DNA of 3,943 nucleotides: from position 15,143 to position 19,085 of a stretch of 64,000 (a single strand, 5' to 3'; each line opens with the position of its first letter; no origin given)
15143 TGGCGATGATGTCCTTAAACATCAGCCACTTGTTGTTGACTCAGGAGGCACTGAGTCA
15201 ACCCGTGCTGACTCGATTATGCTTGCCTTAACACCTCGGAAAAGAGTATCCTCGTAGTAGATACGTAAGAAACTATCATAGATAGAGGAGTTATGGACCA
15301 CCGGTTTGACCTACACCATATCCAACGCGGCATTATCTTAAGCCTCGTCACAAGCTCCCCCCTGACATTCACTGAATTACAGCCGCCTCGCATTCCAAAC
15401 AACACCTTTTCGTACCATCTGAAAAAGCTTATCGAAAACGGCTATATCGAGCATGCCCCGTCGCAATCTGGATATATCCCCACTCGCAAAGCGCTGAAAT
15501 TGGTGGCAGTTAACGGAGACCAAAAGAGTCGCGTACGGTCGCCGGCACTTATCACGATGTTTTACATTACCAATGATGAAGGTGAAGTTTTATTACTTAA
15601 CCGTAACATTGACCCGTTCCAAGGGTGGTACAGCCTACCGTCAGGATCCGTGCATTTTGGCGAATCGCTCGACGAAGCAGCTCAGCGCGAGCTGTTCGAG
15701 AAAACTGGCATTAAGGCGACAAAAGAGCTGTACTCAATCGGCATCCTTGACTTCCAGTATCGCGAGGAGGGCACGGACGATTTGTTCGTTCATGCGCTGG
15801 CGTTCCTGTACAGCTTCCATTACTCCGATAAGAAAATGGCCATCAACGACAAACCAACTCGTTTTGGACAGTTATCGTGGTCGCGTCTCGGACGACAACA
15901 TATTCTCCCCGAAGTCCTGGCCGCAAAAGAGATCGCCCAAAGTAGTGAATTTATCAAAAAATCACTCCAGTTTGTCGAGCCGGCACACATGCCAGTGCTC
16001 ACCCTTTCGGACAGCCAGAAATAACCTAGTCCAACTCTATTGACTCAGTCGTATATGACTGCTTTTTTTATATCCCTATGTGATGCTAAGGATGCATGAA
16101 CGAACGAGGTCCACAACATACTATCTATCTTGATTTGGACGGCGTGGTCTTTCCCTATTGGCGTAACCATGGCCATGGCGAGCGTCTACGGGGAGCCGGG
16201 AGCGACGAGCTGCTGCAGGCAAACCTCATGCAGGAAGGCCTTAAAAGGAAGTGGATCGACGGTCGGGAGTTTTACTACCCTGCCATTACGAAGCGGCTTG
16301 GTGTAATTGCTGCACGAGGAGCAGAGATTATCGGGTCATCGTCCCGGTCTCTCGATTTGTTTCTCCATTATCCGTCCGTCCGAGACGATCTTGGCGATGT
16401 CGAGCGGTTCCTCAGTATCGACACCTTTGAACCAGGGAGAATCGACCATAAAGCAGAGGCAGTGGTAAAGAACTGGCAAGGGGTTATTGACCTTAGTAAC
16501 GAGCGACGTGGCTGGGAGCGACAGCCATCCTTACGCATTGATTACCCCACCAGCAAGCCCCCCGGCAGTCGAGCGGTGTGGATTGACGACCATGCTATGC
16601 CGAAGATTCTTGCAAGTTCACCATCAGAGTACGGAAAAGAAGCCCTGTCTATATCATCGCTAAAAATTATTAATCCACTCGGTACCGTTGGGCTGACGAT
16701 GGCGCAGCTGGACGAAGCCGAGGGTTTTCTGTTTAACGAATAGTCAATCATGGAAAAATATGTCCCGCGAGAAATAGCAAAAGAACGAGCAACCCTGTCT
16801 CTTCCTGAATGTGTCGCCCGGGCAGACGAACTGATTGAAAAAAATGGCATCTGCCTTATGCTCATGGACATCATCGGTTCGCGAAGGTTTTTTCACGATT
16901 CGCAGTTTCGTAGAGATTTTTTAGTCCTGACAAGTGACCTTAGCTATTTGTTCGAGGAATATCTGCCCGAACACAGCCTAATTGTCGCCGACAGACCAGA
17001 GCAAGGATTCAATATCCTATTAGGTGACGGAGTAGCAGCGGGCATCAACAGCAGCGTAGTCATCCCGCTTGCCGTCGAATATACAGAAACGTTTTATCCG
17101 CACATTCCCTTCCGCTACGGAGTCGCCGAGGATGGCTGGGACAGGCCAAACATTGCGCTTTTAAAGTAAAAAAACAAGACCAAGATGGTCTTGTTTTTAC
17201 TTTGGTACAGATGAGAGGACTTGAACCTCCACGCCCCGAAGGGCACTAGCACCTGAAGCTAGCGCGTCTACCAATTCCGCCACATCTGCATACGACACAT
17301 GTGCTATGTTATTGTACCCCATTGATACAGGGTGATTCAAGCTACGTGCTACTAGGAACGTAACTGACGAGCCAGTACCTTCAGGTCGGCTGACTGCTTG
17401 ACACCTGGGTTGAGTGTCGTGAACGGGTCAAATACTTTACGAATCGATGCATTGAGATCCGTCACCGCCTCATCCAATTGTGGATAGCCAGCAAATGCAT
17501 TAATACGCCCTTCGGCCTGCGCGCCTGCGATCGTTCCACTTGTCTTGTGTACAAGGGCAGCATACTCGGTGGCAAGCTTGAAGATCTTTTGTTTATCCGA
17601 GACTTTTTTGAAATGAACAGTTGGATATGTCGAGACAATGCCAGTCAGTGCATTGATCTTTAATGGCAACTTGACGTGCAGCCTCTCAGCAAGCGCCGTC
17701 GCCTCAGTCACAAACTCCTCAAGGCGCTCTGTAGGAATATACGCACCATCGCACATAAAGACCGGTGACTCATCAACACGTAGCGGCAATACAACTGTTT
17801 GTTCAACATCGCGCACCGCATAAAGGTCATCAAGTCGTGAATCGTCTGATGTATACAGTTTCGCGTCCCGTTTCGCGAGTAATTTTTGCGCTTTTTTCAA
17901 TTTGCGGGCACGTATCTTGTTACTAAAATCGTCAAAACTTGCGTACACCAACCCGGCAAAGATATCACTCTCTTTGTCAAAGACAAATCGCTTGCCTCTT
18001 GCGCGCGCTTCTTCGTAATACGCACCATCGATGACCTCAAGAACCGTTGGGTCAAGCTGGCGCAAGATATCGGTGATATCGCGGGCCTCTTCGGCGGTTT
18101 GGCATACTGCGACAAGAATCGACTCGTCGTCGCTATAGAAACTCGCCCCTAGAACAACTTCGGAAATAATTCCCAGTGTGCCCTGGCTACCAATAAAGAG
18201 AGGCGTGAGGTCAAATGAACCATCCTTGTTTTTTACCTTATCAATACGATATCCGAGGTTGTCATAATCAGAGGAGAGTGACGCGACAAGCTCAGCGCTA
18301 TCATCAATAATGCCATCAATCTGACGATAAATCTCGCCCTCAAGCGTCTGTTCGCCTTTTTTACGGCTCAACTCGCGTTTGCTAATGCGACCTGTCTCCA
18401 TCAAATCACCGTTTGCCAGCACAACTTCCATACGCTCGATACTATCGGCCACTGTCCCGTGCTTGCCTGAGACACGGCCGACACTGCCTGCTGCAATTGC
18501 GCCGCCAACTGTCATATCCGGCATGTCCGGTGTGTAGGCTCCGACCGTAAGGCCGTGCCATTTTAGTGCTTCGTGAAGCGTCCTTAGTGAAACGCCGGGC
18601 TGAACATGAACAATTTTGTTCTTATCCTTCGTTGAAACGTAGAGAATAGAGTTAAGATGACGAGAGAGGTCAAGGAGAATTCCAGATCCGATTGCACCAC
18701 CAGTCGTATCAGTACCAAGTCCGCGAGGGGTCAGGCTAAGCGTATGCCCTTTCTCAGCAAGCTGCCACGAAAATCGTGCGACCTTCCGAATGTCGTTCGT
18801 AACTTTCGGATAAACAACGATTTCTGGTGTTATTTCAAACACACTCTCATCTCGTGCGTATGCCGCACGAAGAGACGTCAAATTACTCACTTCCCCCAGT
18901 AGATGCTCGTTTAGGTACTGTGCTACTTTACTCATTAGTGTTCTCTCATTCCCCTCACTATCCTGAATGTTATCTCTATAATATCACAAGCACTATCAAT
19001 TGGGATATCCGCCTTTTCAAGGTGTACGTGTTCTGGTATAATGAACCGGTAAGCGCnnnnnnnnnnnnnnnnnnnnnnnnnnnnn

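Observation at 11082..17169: Dense multi-phosphohydrolase gene block: six hydrolase folds plus a cyclase-like protein under a wHTH-Nudix regulator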

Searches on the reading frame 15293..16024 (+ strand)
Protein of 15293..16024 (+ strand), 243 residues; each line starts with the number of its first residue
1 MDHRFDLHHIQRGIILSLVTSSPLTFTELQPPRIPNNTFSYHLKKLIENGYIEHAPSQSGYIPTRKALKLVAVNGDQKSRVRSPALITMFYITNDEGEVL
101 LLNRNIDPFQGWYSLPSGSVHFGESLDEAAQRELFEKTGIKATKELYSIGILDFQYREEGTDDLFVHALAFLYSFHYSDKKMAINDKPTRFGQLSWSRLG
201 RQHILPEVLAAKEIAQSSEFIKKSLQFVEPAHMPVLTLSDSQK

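Call 4: search_protein_families(library=pfam, proteins=[window:15293-16024:+], max_evalue=0.1)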
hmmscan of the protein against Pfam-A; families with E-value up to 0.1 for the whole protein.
window:15293-16024:+ (243 aa): 6 families
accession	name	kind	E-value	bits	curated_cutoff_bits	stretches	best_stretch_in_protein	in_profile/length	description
PF00293.34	NUDIX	-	2.1e-15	57.4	21.1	1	90-196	9-112/134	NUDIX domain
PF12840.13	HTH_20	-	0.0017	18.7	27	1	17-50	12-46/51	Helix-turn-helix domain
PF13412.12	HTH_24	-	0.006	16.6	21.9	1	34-53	29-48/48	Winged helix-turn-helix DNA-binding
PF14815.12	NUDIX_4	-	0.0078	16.4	35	1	88-143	1-54/113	NUDIX domain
PF01022.26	HTH_5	-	0.04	14.2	22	0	16-53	8-46/47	Bacterial regulatory protein, arsR family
PF24038.1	DUF7347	-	0.086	13.5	27.6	0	18-70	20-73/77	Domain of unknown function (DUF7347)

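Call 5: search_protein_families(library=padloc, proteins=[window:15293-16024:+], max_evalue=0.1)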
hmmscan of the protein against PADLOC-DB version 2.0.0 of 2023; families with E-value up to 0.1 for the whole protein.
window:15293-16024:+ (243 aa): 3 families
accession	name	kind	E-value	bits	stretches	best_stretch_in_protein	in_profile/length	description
PDLC04899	PDC-S07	-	0.00024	18.8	1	92-145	13-67/135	-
PDLC01438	Csa3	-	0.011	13.8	1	11-62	149-199/305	"CAS-I,CAS-II,CAS-III,CAS-IV,CAS-V,CAS-VI; associated_signaling"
PDLC02236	AbiEi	-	0.048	11.3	1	21-69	13-61/207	AbiEi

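Call 6: search_protein_families(library=phrogs, proteins=[window:15293-16024:+], max_evalue=0.01)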
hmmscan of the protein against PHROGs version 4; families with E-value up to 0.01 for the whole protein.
window:15293-16024:+ (243 aa): 6 families
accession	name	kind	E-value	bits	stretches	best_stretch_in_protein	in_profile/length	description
phrog_1198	-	other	1.5e-11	45.5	1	91-173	43-123/253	MutT/NUDIX hydrolase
phrog_10313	-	other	3.1e-07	31.3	1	77-199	6-118/159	nudix hydrolase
phrog_19657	-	other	6.2e-05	24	1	110-174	58-121/176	nudix hydrolase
phrog_1185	-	other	0.0006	20.3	1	111-153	180-223/301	nudix hydrolase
phrog_6336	-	unknown function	0.0034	18.7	1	19-75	24-81/81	-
phrog_6216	-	unknown function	0.0041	16.9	1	97-148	13-61/545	-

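Call 7: search_protein_families(library=ncbifam, proteins=[window:15293-16024:+], max_evalue=0.1)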
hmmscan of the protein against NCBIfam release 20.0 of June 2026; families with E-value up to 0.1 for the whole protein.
window:15293-16024:+ (243 aa): 25 families
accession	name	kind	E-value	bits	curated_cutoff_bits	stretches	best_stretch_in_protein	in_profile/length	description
NF011963.0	PRK15434.1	subfamily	2.9e-07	30.3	146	1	76-187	7-121/159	GDP-mannose mannosyl hydrolase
NF003787.0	PRK05379.1-4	equivalog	4.5e-07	29.2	449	1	86-177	208-299/346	bifunctional nicotinamide-nucleotide adenylyltransferase/Nudix hydroxylase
NF006530.0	PRK08999.1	equivalog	4.5e-06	25.9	245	1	91-156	12-77/315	Nudix family hydrolase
NF006961.0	PRK09438.1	equivalog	5.2e-06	26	103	1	91-147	15-68/151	dihydroneopterin triphosphate diphosphatase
TIGR00586.1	mutt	equivalog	6.6e-06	26.2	97.9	1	91-157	11-77/129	8-oxo-dGTP diphosphatase MutT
NF003786.0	PRK05379.1-2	equivalog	8e-06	25.3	397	1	83-143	215-275/354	bifunctional nicotinamide-nucleotide adenylyltransferase/Nudix hydroxylase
NF003788.0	PRK05379.1-5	equivalog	1.1e-05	24.9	354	1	82-143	209-270/351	bifunctional nicotinamide-nucleotide adenylyltransferase/Nudix hydroxylase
NF003791.0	PRK05379.2-3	equivalog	1.3e-05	24.6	409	1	83-154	199-270/340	bifunctional nicotinamide-nucleotide adenylyltransferase/Nudix hydroxylase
NF001299.0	PRK00241.1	equivalog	6.7e-05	22.5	158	1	84-143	136-191/263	NAD(+) diphosphatase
NF001938.0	PRK00714.1-5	equivalog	7.3e-05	22.2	116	1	93-146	21-80/172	RNA pyrophosphohydrolase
NF041652.1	Nud_hyd_Dein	equivalog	7.6e-05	23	200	1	92-142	20-74/152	Nudix hydrolase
NF003785.0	PRK05379.1-1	equivalog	0.00024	20.4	418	1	86-149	203-266/347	bifunctional nicotinamide-nucleotide adenylyltransferase/Nudix hydroxylase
NF050029.2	TransRepNtr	equivalog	0.00035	20.1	400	1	87-143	26-84/245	ADPR responsive transcriptional repressor NtrR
NF007834.0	PRK10546.1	equivalog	0.00043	20.1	156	1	92-147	10-66/135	pyrimidine (deoxy)nucleoside triphosphate diphosphatase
NF008044.0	PRK10776.1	equivalog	0.0005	19.9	148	1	91-155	10-74/130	8-oxo-dGTP diphosphatase MutT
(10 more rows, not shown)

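Call 91: search_dna_similar(query=window:15293-16024:+, collection=plasmids, mode=protein, max_rows=15, max_evalue=0.001)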
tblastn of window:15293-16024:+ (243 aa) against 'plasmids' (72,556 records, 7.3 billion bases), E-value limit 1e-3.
Records with a match: 92; places in all: 96; records where one place covers at least 80% of the query: 0.
Best place of each record, by identity: <60% 92.
By first word of the organism name: Streptomyces 39; Klebsiella 17; Paraclostridium 3; Rhizobium 3; Bacillus 2; Duffyella 2; Acetoanaerobium 1; Shinella 1; Leptospira 1; Natronorubrum 1; and 22 more.
By predicted mobility (MOB-suite, as given by PLSDB): non-mobilizable 59; conjugative 20; mobilizable 13.
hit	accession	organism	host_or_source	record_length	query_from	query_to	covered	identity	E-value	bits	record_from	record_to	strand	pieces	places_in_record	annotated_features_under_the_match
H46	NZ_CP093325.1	Bacillus sp. N5-665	whole organism,peat soil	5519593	87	235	61%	28.0%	6e-7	57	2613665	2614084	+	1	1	none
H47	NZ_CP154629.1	Acetoanaerobium noterae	cell culture,Sludge of a digestion ...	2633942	98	227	53%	30.3%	7e-6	54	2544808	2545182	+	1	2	none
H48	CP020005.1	Bacillus thuringiensis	Bacillus thuringiensis subsp,whole ...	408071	88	199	46%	34.8%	4e-6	55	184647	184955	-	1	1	DNA mismatch repair protein MutT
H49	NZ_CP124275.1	Paraclostridium sordellii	Vulpes vulpes,whole organism,intestine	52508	78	178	42%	36.5%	1e-4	50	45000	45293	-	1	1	NUDIX domain-containing protein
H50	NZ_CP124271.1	Paraclostridium sordellii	Vulpes vulpes,whole organism,intestine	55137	78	178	42%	36.5%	1e-4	50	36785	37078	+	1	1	NUDIX domain-containing protein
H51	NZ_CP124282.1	Paraclostridium sordellii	Procyon lotor,whole organism,intestine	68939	78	178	42%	36.5%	1e-4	50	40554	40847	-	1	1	NUDIX domain-containing protein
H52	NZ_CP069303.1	Shinella sp. PSBB067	monoisolate,Minnesota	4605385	67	160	39%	38.4%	2e-4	50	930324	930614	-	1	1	none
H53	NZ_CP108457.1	Streptomyces sp. NBC_01267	-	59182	64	158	39%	35.1%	2e-4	49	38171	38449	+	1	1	NUDIX hydrolase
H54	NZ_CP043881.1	Leptospira interrogans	Homo sapiens,cell culture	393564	68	158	37%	36.5%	1e-8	62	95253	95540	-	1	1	NUDIX domain-containing protein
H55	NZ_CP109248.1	Streptomyces albidoflavus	-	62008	97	191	39%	34.6%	2e-5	52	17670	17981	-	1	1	NUDIX hydrolase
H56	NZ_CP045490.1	Natronorubrum aibiense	single cell,Xinjiang Aibi Salt Lake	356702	85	159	31%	42.7%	1e-4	50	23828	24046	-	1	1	NUDIX hydrolase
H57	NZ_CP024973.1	Amycolatopsis sp. TNS106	-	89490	77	162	35%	37.2%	6e-7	57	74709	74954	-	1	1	NUDIX hydrolase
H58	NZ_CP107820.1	Streptomyces sp. NBC_00536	-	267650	36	143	44%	28.8%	2e-6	56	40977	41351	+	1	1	NUDIX hydrolase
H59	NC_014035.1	Rhodobacter capsulatus SB 1003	-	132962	84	161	32%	39.7%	8e-6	54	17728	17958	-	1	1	NUDIX hydrolase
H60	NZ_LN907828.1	Duffyella gerundensis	-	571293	68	142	31%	41.3%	3e-5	52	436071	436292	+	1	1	NUDIX hydrolase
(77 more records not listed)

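Call 104: find_related_loci(query=A8, collection=viral_contigs, flank=10000)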
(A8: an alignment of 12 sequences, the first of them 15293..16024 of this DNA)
Query A8 (243 aa) in viral_contigs; peptide patterns used: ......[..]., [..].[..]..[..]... (x = any residue, [..] = any of these).
99 stretches matched a pattern, but none encodes a relative of the query by tblastn (E <= 1e-3).

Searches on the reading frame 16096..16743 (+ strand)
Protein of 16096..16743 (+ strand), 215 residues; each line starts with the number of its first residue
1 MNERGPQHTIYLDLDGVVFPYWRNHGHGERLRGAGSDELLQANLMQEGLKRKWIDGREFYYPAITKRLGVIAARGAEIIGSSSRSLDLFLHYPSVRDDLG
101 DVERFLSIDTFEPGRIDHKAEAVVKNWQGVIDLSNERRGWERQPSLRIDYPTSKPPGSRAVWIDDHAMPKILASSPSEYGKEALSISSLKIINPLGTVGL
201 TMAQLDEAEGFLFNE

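Call 4: search_protein_families(library=pfam, proteins=[window:16096-16743:+], max_evalue=0.1)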
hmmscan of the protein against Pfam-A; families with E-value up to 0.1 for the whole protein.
window:16096-16743:+ (215 aa): 1 family
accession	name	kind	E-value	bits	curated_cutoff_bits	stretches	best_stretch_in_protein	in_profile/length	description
PF18143.6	HAD_SAK_2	-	0.0051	17.6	27.5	1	9-170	1-112/139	HAD domain in Swiss Army Knife RNA repair proteins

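Call 5: search_protein_families(library=padloc, proteins=[window:16096-16743:+], max_evalue=0.1)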
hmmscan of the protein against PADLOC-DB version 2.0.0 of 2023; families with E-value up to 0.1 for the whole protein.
window:16096-16743:+ (215 aa): 0 families

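Call 6: search_protein_families(library=phrogs, proteins=[window:16096-16743:+], max_evalue=0.01)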
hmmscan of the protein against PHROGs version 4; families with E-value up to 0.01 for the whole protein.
window:16096-16743:+ (215 aa): 0 families

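Call 7: search_protein_families(library=ncbifam, proteins=[window:16096-16743:+], max_evalue=0.1)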
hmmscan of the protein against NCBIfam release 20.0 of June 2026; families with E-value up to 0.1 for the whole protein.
window:16096-16743:+ (215 aa): 0 families

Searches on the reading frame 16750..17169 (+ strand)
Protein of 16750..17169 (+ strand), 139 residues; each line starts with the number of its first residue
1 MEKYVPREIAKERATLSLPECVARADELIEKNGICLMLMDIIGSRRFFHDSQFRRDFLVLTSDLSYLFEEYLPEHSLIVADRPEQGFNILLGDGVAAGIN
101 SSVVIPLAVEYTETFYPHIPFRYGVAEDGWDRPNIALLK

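Call 4: search_protein_families(library=pfam, proteins=[window:16750-17169:+], max_evalue=0.1)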
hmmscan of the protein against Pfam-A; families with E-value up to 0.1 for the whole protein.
window:16750-17169:+ (139 aa): 0 families

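Call 5: search_protein_families(library=padloc, proteins=[window:16750-17169:+], max_evalue=0.1)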
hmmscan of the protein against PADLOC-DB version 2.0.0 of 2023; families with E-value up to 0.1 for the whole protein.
window:16750-17169:+ (139 aa): 0 families

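Call 6: search_protein_families(library=phrogs, proteins=[window:16750-17169:+], max_evalue=0.01)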
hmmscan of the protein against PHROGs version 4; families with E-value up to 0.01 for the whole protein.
window:16750-17169:+ (139 aa): 0 families

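Call 7: search_protein_families(library=ncbifam, proteins=[window:16750-17169:+], max_evalue=0.1)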
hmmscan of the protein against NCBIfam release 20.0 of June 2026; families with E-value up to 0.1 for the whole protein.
window:16750-17169:+ (139 aa): 0 families

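Call 103: search_solved_structures(query=window:16750-17169:+, max_evalue=10)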
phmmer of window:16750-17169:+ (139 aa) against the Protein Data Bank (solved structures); distinct sequences matched with E-value up to 10: 0.

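Call 112: search_protein_families(library=pfam, proteins=[window:16750-17169:+], max_evalue=10)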
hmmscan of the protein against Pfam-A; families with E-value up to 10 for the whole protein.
window:16750-17169:+ (139 aa): 0 families

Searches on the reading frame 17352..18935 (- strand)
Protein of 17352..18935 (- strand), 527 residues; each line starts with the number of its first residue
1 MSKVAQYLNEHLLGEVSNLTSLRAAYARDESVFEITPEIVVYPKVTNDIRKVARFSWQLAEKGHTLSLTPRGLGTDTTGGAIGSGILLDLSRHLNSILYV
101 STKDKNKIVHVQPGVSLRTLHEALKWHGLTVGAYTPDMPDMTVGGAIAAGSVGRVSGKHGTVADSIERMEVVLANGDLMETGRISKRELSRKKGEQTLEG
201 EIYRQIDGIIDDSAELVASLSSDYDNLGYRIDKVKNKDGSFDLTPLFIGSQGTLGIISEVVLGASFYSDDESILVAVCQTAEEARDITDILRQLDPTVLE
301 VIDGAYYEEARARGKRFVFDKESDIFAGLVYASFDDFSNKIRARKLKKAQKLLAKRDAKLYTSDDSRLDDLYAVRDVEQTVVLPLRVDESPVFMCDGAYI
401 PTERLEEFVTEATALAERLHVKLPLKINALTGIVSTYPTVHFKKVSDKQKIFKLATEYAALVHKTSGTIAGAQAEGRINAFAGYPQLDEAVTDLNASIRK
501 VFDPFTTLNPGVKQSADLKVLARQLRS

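Call 4: search_protein_families(library=pfam, proteins=[window:17352-18935:-], max_evalue=0.1)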
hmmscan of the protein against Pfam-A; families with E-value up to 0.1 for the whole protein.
window:17352-18935:- (527 aa): 2 families
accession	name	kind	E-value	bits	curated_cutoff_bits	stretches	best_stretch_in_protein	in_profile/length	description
PF01565.28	FAD_binding_4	-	9.9e-28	97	26.4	1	37-181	1-138/139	FAD binding domain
PF02913.24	FAD-oxidase_C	-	4.9e-09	36.7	21.2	1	274-511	8-246/248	FAD linked oxidases, C-terminal domain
